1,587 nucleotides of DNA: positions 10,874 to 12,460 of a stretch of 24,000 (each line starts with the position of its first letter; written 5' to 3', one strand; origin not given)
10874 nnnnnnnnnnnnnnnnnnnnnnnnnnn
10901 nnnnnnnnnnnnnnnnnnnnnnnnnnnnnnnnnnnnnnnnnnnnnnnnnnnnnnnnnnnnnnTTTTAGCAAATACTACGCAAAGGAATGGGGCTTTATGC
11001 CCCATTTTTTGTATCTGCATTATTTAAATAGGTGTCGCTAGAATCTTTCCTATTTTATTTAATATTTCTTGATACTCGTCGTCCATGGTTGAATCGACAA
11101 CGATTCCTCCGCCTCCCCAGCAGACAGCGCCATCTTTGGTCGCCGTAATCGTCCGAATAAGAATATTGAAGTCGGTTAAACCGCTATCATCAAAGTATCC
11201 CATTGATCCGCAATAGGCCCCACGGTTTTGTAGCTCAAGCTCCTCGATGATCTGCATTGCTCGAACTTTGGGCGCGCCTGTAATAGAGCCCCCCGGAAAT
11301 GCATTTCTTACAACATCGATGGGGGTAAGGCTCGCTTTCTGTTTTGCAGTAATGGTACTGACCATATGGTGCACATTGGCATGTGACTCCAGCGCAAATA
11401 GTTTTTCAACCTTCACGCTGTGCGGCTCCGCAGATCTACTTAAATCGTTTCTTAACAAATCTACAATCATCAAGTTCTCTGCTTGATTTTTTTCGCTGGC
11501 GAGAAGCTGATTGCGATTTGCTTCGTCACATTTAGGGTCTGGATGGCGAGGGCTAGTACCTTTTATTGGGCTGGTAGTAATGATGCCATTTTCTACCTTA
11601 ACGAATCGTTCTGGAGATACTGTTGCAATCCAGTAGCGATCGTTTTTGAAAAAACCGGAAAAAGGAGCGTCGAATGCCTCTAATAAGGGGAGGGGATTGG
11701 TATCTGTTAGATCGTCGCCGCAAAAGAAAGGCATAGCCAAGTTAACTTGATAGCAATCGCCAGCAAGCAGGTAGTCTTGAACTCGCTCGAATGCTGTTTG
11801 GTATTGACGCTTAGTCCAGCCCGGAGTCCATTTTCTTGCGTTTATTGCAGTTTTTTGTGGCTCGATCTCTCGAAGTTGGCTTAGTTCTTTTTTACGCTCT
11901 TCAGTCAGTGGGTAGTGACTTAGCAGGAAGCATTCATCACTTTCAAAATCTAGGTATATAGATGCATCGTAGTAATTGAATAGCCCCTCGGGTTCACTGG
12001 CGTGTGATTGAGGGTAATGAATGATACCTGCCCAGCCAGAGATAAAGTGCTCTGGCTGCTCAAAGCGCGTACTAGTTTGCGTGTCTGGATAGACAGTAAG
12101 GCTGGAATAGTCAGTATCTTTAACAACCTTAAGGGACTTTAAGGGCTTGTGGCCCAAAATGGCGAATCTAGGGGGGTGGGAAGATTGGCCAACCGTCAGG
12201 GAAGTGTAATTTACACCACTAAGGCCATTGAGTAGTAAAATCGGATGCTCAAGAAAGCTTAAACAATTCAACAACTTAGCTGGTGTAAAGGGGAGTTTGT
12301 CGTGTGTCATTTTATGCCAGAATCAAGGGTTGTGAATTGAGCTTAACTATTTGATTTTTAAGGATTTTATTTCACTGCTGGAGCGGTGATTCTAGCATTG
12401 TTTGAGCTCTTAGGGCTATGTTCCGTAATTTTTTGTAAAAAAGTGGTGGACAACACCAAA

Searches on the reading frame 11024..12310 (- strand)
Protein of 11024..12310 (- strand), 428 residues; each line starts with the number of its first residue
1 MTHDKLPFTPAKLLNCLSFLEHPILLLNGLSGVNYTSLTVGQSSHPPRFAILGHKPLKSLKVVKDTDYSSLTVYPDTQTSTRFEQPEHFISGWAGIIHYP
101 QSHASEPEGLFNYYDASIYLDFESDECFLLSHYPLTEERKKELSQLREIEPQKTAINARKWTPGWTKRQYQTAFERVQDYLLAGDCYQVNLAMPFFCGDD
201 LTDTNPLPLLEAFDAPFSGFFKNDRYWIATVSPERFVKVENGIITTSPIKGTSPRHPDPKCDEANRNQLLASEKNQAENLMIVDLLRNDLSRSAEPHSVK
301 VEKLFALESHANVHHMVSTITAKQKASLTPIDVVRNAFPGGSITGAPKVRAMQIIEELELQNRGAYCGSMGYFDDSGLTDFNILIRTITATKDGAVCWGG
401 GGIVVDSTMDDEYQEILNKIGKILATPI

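Call 13: search_protein_families(library=pfam, proteins=[window:11024-12310:-], max_evalue=0.001)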
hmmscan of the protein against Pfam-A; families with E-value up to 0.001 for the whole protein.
window:11024-12310:- (428 aa): 1 family
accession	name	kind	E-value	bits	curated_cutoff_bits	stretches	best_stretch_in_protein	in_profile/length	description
PF00425.24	Chorismate_bind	-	1.3e-78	264.5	27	1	167-419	2-257/257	chorismate binding enzyme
